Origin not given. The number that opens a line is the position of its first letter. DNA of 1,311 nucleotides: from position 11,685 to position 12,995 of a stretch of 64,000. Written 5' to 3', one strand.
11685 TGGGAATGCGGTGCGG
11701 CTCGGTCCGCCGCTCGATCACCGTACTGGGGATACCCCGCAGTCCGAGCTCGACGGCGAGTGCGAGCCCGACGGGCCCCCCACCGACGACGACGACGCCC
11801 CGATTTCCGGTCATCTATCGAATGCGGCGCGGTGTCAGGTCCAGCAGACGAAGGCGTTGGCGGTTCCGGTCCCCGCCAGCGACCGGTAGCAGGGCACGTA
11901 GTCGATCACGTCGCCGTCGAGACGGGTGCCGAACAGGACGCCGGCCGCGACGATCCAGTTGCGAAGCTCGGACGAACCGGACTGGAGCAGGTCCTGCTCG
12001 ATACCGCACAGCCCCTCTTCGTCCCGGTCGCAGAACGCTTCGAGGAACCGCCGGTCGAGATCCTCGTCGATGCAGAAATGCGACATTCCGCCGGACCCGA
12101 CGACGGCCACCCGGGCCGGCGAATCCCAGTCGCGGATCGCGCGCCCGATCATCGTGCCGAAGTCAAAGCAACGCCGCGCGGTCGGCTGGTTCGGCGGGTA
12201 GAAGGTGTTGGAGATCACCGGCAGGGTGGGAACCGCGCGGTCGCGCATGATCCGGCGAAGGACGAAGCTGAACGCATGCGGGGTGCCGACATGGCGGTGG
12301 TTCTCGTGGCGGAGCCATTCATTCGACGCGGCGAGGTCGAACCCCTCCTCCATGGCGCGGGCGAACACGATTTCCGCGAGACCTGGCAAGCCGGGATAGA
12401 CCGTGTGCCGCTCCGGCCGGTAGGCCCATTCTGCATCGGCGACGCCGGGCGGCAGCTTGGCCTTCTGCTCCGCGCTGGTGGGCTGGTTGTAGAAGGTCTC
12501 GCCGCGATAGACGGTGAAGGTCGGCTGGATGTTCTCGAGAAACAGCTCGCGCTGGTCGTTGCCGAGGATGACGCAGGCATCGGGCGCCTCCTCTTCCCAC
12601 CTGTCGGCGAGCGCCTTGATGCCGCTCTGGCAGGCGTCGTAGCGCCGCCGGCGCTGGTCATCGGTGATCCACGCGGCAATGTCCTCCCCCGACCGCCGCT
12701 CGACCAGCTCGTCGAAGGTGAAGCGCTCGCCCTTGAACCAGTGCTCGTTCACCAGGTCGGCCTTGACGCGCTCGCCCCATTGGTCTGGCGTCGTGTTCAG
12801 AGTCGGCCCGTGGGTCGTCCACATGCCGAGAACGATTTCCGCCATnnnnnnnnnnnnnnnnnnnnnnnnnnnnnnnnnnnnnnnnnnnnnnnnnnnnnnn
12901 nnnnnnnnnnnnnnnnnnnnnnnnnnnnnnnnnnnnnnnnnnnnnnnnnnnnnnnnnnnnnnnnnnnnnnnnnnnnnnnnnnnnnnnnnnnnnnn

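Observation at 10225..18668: Nine-gene minus-strand operon fusing a Dpp-like importer (without its own SBP) to an unusual meta-cleavage gene set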

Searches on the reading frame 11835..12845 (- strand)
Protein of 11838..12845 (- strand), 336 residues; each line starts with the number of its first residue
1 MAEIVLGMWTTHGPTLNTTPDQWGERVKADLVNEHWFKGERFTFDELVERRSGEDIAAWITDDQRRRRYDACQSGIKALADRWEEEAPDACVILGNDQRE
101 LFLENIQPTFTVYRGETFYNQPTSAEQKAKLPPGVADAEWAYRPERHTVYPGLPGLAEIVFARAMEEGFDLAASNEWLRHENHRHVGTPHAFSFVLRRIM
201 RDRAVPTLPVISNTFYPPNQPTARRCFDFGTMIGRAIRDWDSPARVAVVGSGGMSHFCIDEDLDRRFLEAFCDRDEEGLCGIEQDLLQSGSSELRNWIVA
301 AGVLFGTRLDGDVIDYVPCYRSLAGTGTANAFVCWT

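Call 6: search_protein_families(library=pfam, proteins=[window:11838-12845:-])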
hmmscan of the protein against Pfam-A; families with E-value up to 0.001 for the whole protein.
seq(336 aa): 1 family
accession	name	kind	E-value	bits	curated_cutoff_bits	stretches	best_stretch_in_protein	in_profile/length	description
PF02900.23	LigB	-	6e-20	71.9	26.3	1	72-331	27-266/269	Catalytic LigB subunit of aromatic ring-opening dioxygenase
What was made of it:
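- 11835..12845 (-): LigZ-like class III (LigB-type) extradiol dioxygenase. PF02900 (call 6).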

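Call 7: search_protein_families(library=ncbifam, proteins=[window:11838-12845:-])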
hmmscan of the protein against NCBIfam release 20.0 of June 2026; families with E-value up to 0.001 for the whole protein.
seq(336 aa): 10 families
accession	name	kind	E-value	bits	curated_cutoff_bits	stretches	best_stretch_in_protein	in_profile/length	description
NF009901.0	PRK13364.1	subfamily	3.5e-18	65.7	290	1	73-305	34-251/279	class III extradiol dioxygenase family protein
NF009909.0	PRK13370.1-3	subfamily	4.9e-14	52.4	286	1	183-256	106-177/286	3-carboxyethylcatechol 2,3-dioxygenase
NF009902.0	PRK13365.1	subfamily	5.2e-13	48.6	299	1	73-291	34-235/298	class III extradiol dioxygenase family protein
NF009912.0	PRK13372.1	equivalog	1.5e-12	47.2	837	1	75-303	183-397/443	protocatechuate 4,5-dioxygenase subunit alpha/beta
NF009903.0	PRK13366.1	subfamily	2.5e-12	46.7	317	1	80-303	40-250/284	class III extradiol dioxygenase subunit beta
NF009913.0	PRK13373.1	equivalog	3.8e-10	39.5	462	1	141-257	87-193/344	putative dioxygenase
NF009908.0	PRK13370.1-2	equivalog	6.4e-07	29.1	467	1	203-256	129-179/314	3-carboxyethylcatechol 2,3-dioxygenase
NF009910.0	PRK13370.1-4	equivalog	7.1e-06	25.4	291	1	163-256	97-179/312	3-carboxyethylcatechol 2,3-dioxygenase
NF009904.0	PRK13367.1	equivalog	1.4e-05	24.3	412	1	220-271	157-215/426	gallate dioxygenase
NF009907.0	PRK13370.1-1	equivalog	9.9e-05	21.5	549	0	156-258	90-181/314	3-carboxyethylcatechol 2,3-dioxygenase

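Call 10: search_solved_structures(query=window:11838-12845:-, max_evalue=1, show_alignments=2)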
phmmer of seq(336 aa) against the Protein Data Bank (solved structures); distinct sequences matched with E-value up to 1: 6.
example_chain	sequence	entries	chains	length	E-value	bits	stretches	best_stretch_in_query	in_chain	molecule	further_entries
1b4u_B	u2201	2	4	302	5.6e-08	35.2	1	86-311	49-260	PROTOCATECHUATE 4,5-DIOXYGENASE | 4,5-DIOXYGENASE BETA CHAIN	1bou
3wku_A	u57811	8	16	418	1.7e-05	27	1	220-304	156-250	Gallate dioxygenase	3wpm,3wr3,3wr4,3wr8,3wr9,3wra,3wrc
3wrb_A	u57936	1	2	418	1.9e-05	26.9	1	220-304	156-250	Gallate dioxygenase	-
7bgb_K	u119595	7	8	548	0.058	15.4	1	210-291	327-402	Telomerase Cajal body protein 1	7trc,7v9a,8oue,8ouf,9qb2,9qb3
8k04_A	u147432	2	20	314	0.14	14.2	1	156-258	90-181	2,3-dihydroxyphenylpropionate/2,3-dihydroxicinnamic acid 1,2-dioxygenase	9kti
3r6d_A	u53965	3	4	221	0.76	11.7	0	126-186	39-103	NAD-dependent epimerase/dehydratase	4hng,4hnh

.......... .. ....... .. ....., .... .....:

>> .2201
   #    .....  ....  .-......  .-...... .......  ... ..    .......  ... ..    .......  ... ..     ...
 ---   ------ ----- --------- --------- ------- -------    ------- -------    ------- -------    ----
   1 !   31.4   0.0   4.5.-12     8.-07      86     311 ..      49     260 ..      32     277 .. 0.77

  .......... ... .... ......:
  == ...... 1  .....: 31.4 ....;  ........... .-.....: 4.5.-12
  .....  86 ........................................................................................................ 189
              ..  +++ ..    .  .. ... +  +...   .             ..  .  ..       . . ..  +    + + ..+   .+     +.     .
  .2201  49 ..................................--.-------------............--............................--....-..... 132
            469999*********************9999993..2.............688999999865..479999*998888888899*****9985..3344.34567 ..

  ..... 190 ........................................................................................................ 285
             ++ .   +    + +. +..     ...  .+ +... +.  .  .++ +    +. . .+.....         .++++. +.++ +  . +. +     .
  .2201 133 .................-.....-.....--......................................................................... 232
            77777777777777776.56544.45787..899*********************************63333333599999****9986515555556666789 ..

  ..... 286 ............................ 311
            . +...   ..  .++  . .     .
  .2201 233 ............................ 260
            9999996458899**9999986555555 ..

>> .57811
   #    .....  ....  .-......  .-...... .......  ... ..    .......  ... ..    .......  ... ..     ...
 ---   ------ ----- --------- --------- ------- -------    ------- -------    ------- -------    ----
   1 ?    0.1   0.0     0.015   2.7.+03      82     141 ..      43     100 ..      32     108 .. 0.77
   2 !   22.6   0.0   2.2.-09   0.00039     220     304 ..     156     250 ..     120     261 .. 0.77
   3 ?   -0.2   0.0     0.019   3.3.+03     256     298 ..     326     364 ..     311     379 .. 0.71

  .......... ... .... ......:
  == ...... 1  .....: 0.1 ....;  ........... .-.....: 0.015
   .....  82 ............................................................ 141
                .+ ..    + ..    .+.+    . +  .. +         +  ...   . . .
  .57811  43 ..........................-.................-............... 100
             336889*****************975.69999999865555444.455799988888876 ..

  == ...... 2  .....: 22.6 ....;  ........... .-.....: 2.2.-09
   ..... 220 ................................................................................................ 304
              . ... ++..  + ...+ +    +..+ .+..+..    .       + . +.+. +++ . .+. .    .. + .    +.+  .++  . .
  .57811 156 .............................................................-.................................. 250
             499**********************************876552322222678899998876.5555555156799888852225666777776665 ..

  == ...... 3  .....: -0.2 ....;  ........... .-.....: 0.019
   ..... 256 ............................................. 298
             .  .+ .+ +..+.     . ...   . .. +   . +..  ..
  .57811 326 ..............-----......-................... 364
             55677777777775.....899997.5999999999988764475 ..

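Call 16: find_homologous_proteins(query=window:11838-12845:-, max_evalue=0.00001)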
Query seq(336 aa) (336 aa): 2933 proteins with E <= 0.00001 among 6851 candidates; the best 120 are listed.
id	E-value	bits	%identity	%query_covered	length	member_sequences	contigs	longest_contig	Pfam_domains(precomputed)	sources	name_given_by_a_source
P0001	6.8e-224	760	95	100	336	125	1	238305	PF02900.24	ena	-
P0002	2.5e-193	660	83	100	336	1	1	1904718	PF02900.24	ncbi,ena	-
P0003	2.5e-187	640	79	100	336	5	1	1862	PF02900.24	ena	-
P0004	7.1e-185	632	79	100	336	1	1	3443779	PF02900.24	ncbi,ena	-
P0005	3.0e-182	623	78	100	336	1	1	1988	PF02900.24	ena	-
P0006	3.5e-182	623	77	100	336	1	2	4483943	PF02900.24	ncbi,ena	-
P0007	1.9e-181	621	77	100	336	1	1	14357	PF02900.24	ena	-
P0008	2.0e-179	614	77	100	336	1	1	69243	PF02900.24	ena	-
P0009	4.2e-176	603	74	100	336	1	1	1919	PF02900.24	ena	-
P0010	5.8e-176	603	77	100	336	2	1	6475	PF02900.24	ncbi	-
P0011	4.1e-175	600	77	100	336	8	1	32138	PF02900.24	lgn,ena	-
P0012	6.0e-175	599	73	100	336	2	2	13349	PF02900.24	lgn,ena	-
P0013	7.1e-175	599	73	100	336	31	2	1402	PF02900.24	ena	-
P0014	2.6e-169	581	74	100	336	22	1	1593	PF02900.24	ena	-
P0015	5.7e-167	573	71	100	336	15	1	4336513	PF02900.24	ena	-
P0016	2.5e-164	564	69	100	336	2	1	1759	PF02900.24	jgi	jgi:OH-DDVA oxygenase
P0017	7.9e-164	563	71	100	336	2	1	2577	PF02900.24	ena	-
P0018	5.5e-163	560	70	100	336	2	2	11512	PF02900.24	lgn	-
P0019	9.8e-162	556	69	100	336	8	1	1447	PF02900.24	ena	-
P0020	3.7e-160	551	70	100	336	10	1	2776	PF02900.24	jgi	-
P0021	5.8e-159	547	70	100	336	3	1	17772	PF02900.24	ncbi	-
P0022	1.4e-158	545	68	100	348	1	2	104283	PF02900.24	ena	-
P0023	2.4e-157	541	69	100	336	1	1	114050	PF02900.24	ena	-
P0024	9.0e-153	526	77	88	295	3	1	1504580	PF02900.24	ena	-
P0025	1.0e-150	520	65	100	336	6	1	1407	PF02900.24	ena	-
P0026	6.9e-145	500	64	100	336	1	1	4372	PF02900.24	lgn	-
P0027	2.1e-136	472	60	100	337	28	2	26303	PF02900.24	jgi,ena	-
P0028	5.3e-135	468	59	100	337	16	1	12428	PF02900.24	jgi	-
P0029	5.9e-135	468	57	100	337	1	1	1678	PF02900.24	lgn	-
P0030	1.1e-134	467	57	100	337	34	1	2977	PF02900.24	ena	-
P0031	9.1e-134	464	57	100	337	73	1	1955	PF02900.24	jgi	-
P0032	1.2e-133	463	57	100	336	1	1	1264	PF02900.24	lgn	-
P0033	1.6e-133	463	57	100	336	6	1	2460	PF02900.24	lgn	-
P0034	3.2e-133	462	57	100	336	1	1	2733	PF02900.24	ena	-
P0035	4.8e-133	461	59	100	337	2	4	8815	PF02900.24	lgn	-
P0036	5.6e-133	461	58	100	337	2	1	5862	PF02900.24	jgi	jgi:OH-DDVA oxygenase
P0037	8.4e-133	461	58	100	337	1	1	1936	PF02900.24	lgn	-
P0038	1.2e-132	460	57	100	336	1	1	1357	PF02900.24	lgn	-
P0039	1.3e-132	460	57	100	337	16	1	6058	PF02900.24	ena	-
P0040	6.5e-132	458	57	100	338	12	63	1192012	PF02900.24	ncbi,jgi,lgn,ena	-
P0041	9.0e-132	457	58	100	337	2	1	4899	PF02900.24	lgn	-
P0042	1.0e-131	457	56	100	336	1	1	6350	PF02900.24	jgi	jgi:hypothetical protein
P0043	1.2e-131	457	57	100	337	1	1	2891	PF02900.24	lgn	-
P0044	2.6e-131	456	58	100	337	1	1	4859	PF02900.24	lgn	-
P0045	3.6e-131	455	56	100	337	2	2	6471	PF02900.24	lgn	-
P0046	4.4e-131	455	57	100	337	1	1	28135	PF02900.24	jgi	jgi:OH-DDVA oxygenase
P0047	8.4e-131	454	57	100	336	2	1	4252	PF02900.24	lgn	-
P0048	1.0e-130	454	59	100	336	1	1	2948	PF02900.24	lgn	-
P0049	1.1e-130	454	57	100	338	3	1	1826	PF02900.24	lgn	-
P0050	1.5e-130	453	57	100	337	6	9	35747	PF02900.24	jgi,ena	jgi:OH-DDVA oxygenase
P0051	1.7e-130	453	57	100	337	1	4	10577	PF02900.24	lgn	-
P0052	1.7e-130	453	59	100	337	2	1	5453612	PF02900.24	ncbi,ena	-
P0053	3.0e-130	452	56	100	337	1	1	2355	PF02900.24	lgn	-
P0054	3.5e-130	452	57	100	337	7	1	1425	PF02900.24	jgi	jgi:OH-DDVA oxygenase/3-O-methylgallate 3,4-dioxygenase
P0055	3.6e-130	452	58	100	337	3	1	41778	PF02900.24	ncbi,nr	ncbi:MAG TPA: protocatechuate 3,4-dioxygenase [Gammaproteobacteria bacterium]|nr:protocatechuate 3,4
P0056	4.9e-130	452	57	100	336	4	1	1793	PF02900.24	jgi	-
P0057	5.1e-130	451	57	100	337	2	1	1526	PF02900.24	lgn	-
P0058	5.3e-130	451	60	100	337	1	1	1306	PF02900.24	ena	-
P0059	5.4e-130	451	59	100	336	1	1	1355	PF02900.24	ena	-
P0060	6.7e-130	451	56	100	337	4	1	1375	PF02900.24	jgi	jgi:OH-DDVA oxygenase/3-O-methylgallate 3,4-dioxygenase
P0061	6.8e-130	451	57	100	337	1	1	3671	PF02900.24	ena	-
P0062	7.6e-130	451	58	100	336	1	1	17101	PF02900.24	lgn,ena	-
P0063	7.8e-130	451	57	100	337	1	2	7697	PF02900.24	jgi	jgi:OH-DDVA oxygenase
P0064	8.3e-130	451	56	100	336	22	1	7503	PF02900.24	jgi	jgi:hypothetical protein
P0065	1.1e-129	450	57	100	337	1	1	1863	PF02900.24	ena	-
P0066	2.1e-129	449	56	100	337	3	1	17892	PF02900.24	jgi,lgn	jgi:OH-DDVA oxygenase/3-O-methylgallate 3,4-dioxygenase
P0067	2.3e-129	449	56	100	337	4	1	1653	PF02900.24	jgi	jgi:OH-DDVA oxygenase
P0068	2.4e-129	449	55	100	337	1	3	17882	PF02900.24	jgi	jgi:OH-DDVA oxygenase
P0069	2.4e-129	449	58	100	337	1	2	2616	PF02900.24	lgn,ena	-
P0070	2.6e-129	449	56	100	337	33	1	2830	PF02900.24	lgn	-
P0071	2.9e-129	449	57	100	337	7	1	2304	PF02900.24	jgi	jgi:OH-DDVA oxygenase/3-O-methylgallate 3,4-dioxygenase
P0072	3.1e-129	449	55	100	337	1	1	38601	PF02900.24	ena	-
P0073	3.2e-129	449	59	100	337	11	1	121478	PF02900.24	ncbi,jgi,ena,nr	ncbi:MAG TPA: hypothetical protein VMD03_11850 [Steroidobacteraceae bacterium]|nr:hypothetical prote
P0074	3.4e-129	449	56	100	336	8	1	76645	PF02900.24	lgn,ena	-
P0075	1.0e-128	447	55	100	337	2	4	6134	PF02900.24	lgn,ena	-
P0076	1.8e-128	446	58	100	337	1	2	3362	PF02900.24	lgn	-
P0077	2.5e-128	446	56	100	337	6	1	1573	PF02900.24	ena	-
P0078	3.1e-128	446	57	100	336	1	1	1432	PF02900.24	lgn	-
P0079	4.1e-128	445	55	100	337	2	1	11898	PF02900.24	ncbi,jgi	-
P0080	5.0e-128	445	55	100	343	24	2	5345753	PF02900.24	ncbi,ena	-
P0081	5.4e-128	445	57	100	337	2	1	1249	PF02900.24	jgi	jgi:OH-DDVA oxygenase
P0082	7.6e-128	444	56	100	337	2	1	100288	PF02900.24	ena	-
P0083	9.1e-128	444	56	100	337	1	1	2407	PF02900.24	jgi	jgi:OH-DDVA oxygenase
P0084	1.0e-127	444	56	100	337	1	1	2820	PF02900.24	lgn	-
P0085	1.0e-127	444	58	100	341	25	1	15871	PF02900.24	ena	-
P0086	1.3e-127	444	55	100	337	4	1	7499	PF02900.24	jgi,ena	jgi:hypothetical protein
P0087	1.4e-127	444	57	100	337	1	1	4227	PF02900.24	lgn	-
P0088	1.4e-127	443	55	100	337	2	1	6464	PF02900.24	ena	-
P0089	2.1e-127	443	55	100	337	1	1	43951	PF02900.24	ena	-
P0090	2.2e-127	443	55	100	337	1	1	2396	PF02900.24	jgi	-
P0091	2.2e-127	443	54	100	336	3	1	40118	PF02900.24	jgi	jgi:OH-DDVA oxygenase/3-O-methylgallate 3,4-dioxygenase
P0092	2.4e-127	443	55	100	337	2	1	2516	PF02900.24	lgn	-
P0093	2.6e-127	443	54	100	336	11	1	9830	PF02900.24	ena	-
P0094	2.6e-127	443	57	100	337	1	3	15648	PF02900.24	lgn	-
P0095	2.7e-127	443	58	100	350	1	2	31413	PF02900.24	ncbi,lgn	-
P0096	2.7e-127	443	56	100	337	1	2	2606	PF02900.24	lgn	-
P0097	3.8e-127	442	57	100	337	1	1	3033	PF02900.24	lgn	-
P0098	4.2e-127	442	55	100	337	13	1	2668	PF02900.24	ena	-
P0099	5.0e-127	442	56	100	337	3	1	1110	PF02900.24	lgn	-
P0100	5.4e-127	442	57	100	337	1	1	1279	PF02900.24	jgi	-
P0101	6.1e-127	441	55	100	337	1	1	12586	PF02900.24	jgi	jgi:hypothetical protein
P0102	6.4e-127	441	54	100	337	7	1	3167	PF02900.24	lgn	-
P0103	6.7e-127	441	56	100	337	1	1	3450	PF02900.24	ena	-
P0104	8.1e-127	441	57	100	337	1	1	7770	PF02900.24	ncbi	-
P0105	8.5e-127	441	56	100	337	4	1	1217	PF02900.24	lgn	-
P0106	8.7e-127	441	53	100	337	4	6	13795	PF02900.24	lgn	-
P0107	8.9e-127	441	56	100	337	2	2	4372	PF02900.24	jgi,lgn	jgi:OH-DDVA oxygenase/3-O-methylgallate 3,4-dioxygenase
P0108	1.1e-126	441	56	100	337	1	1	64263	PF02900.24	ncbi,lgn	ncbi:MAG TPA: protocatechuate 3,4-dioxygenase [Gammaproteobacteria bacterium]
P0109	1.3e-126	440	54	100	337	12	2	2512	PF02900.24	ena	-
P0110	1.4e-126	440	57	100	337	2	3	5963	PF02900.24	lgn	-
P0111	1.4e-126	440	54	100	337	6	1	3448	PF02900.24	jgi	jgi:OH-DDVA oxygenase/3-O-methylgallate 3,4-dioxygenase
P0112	1.5e-126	440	55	100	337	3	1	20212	PF02900.24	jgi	jgi:OH-DDVA oxygenase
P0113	1.5e-126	440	55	100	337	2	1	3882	PF02900.24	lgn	-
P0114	1.6e-126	440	57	100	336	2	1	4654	PF02900.24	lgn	-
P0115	1.8e-126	440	54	100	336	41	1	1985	PF02900.24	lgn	-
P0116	1.9e-126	440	55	100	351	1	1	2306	PF02900.24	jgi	-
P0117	2.0e-126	440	56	100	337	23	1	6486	PF02900.24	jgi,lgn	-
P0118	2.2e-126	440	55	100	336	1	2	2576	PF02900.24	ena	-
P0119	3.2e-126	439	53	100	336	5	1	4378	PF02900.24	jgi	jgi:hypothetical protein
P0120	3.8e-126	439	55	100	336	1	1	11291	PF02900.24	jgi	-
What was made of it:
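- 11835..12845 (-): Homologs named OH-DDVA oxygenase by JGI (call 16).
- On SYK-6-type DDVA catabolic system: The nearest JGI-named homolog (69% identity) is called OH-DDVA oxygenase (call 16).
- LigZ: the homolog family carries the JGI name OH-DDVA oxygenase (call 16). Some JGI names are dual: 'OH-DDVA oxygenase/3-O-methylgallate 3,4-dioxygenase' (call 16).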

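Call 17: find_related_loci(query=window:11838-12845:-, collection=genome_contigs, flank=10000)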
Query seq(336 aa) (336 aa) in genome_contigs; peptide patterns used: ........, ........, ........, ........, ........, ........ (x = any residue, [..] = any of these).
52 stretches matched a pattern; 23 encode a relative of the query (tblastn E <= 1e-3); 23 distinct loci.
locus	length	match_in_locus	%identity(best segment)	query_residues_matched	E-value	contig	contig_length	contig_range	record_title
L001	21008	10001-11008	96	1-336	0e+0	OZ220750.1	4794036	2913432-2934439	MAG: Alphaproteobacteria bacterium isolate e85b98a5-d515-444b-a553-27111d8e7dd0 genome assembly, chromosome: 1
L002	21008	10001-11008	95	1-336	0e+0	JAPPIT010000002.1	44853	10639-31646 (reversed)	MAG: Defluviicoccus sp. isolate RHO2_bin_2 NODE_1292_length_44853_cov_57.156190, whole genome shotgun sequence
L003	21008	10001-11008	93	1-336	0e+0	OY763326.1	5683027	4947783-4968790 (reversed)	MAG: Alphaproteobacteria bacterium isolate a2cc6ff1-66e2-439d-8a67-f3e3a687b116 genome assembly, chromosome: 1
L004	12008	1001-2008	93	1-336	0e+0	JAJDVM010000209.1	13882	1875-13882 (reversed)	MAG: Defluviicoccus sp. isolate jk18x22bins.41 k141_541711, whole genome shotgun sequence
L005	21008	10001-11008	93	1-336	0e+0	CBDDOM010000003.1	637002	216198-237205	MAG: Alphaproteobacteria bacterium isolate 78d396fd-9330-4943-9dc2-f94f35060de0 genome assembly, contig: contig_3, whole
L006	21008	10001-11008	92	1-336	0e+0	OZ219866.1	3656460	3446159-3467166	MAG: Alphaproteobacteria bacterium isolate 558767b7-c9c4-4971-8057-2abcdc083aa7 genome assembly, chromosome: 2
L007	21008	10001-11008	91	1-336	0e+0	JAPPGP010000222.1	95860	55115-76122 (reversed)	MAG: Defluviicoccus sp. isolate RHO1_bin_59 NODE_515_length_95860_cov_34.056166, whole genome shotgun sequence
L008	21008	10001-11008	90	1-336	0e+0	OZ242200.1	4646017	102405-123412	MAG: Alphaproteobacteria bacterium isolate c7213ef7-7b21-4b7f-b524-caa2f272e1da genome assembly, chromosome: 1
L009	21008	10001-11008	83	1-336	0e+0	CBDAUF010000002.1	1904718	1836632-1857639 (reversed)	MAG: Alphaproteobacteria bacterium isolate da7f95fe-6377-4274-8bb6-9737539f4857 genome assembly, contig: contig_2, whole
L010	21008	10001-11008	92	1-336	0e+0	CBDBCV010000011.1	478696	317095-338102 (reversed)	MAG: Alphaproteobacteria bacterium isolate 0a395d48-fa07-49d0-ad8e-9481763700a5 genome assembly, contig: contig_11, whol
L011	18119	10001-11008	93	1-336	0e+0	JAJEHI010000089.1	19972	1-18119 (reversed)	MAG: Defluviicoccus sp. isolate p16x60bins.37 k141_721430, whole genome shotgun sequence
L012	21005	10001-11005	77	1-335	0e+0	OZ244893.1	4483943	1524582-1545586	MAG: Alphaproteobacteria bacterium isolate 8d260e76-c7c9-464a-a4bf-10cd05cc896f genome assembly, chromosome: 1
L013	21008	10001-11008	79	1-336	0e+0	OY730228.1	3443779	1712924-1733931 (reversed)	MAG: Alphaproteobacteria bacterium isolate 64c7ca25-a9be-4dae-95e9-b727d493ec1e genome assembly, chromosome: 1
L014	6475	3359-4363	77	1-335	5e-178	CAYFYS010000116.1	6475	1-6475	MAG TPA_asm: uncultured Rhodospirillaceae bacterium isolate ERP110561_co1_78 genome assembly, contig: NODE_7627_length_6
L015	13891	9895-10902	74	1-336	6e-175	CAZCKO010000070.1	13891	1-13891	MAG TPA_asm: uncultured Rhodospirillaceae bacterium isolate SRP077602_co4_646 genome assembly, contig: NODE_7893_length_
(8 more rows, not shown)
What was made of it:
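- Tried and rejected: The window is chromosomal DNA from a Defluviicoccus-type MAG (call 17).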

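Call 48: find_encoding_contigs(protein=P0052, flank=10000, max_places=1)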
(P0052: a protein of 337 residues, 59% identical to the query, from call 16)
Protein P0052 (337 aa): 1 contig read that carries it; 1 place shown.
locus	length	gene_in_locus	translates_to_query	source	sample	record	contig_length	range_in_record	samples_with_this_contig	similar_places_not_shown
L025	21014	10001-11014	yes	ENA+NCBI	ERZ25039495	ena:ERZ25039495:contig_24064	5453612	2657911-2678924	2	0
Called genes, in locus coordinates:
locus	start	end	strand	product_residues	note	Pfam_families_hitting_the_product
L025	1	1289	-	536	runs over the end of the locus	PF02913:FAD-oxidase_C (faint), PF01565:FAD_binding_4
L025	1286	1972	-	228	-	-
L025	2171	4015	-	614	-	PF13442:Cytochrome_CBB3 (weak), PF01011:PQQ, PF13570:Beta-prop_ACSF4, PF13360:PQQ_2, PF07774:EMC1_C (faint), PF13360:PQQ_2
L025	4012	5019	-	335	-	PF19649:DUF6152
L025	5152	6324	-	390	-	PF00487:FA_desaturase, PF01610:DDE_Tnp_ISL3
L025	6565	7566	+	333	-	PF04909:Amidohydro_2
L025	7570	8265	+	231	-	PF03737:RraA-like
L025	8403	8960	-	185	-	PF20349:DUF6644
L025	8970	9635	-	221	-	-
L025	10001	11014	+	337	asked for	PF02900:LigB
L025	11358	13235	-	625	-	PF12796:Ank_2, PF13637:Ank_4, PF12796:Ank_2, PF00023:Ank, PF12796:Ank_2, PF13637:Ank_4, PF12796:Ank_2, PF13637:Ank_4, +8 more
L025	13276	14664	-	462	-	PF07586:HXXSHH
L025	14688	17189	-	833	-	PF13442:Cytochrome_CBB3 (faint), PF07635:PSCyt1 (weak), PF07626:PSD3, PF07637:PSD5, PF07631:PSD4, PF07627:PSCyt3, PF07624:PSD2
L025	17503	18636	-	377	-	PF00285:Citrate_synt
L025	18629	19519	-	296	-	PF13714:PEP_mutase, PF00463:ICL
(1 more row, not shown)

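Call 49: find_encoding_contigs(protein=P0080, flank=10000, max_places=1)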
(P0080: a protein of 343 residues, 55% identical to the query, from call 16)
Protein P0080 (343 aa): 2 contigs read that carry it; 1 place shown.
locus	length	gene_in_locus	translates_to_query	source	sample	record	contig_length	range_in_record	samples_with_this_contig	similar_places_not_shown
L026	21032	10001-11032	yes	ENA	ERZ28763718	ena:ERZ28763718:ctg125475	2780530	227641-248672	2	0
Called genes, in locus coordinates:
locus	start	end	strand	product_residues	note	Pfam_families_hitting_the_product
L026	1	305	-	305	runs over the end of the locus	PF02517:Rce1-like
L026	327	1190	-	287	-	PF01048:PNP_UDP_1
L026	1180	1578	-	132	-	PF00903:Glyoxalase, PF13468:Glyoxalase_3, PF13669:Glyoxalase_4, PF18029:Glyoxalase_6 (faint)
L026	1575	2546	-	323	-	PF03308:MeaB, PF00009:GTP_EFTU (weak)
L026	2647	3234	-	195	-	-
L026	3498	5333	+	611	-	PF05580:Peptidase_S55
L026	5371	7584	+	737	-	PF08450:SGL (faint), PF07494:Reg_prop (faint)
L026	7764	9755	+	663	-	PF01433:Peptidase_M1, PF00515:TPR_1 (faint), PF07719:TPR_2 (faint), PF13432:TPR_16 (weak), PF13181:TPR_8 (faint), PF13424:TPR_12 (weak)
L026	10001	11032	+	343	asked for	PF02900:LigB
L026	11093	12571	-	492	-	PF00478:IMPDH, PF00571:CBS, PF03060:NMO (weak), PF01070:FMN_dh, PF01645:Glu_synthase (faint)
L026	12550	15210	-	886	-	PF07517:SecA_DEAD, PF00270:DEAD (weak), PF01043:SecA_PP_bind, PF21090:P-loop_SecA, PF07516:SecA_SW, PF02810:SEC-C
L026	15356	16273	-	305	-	PF01551:Peptidase_M23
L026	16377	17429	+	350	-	PF12725:DUF3810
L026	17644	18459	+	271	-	PF18029:Glyoxalase_6 (faint), PF00903:Glyoxalase, PF13669:Glyoxalase_4 (weak)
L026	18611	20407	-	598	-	PF01011:PQQ, PF13360:PQQ_2, PF13570:Beta-prop_ACSF4 (faint), PF01011:PQQ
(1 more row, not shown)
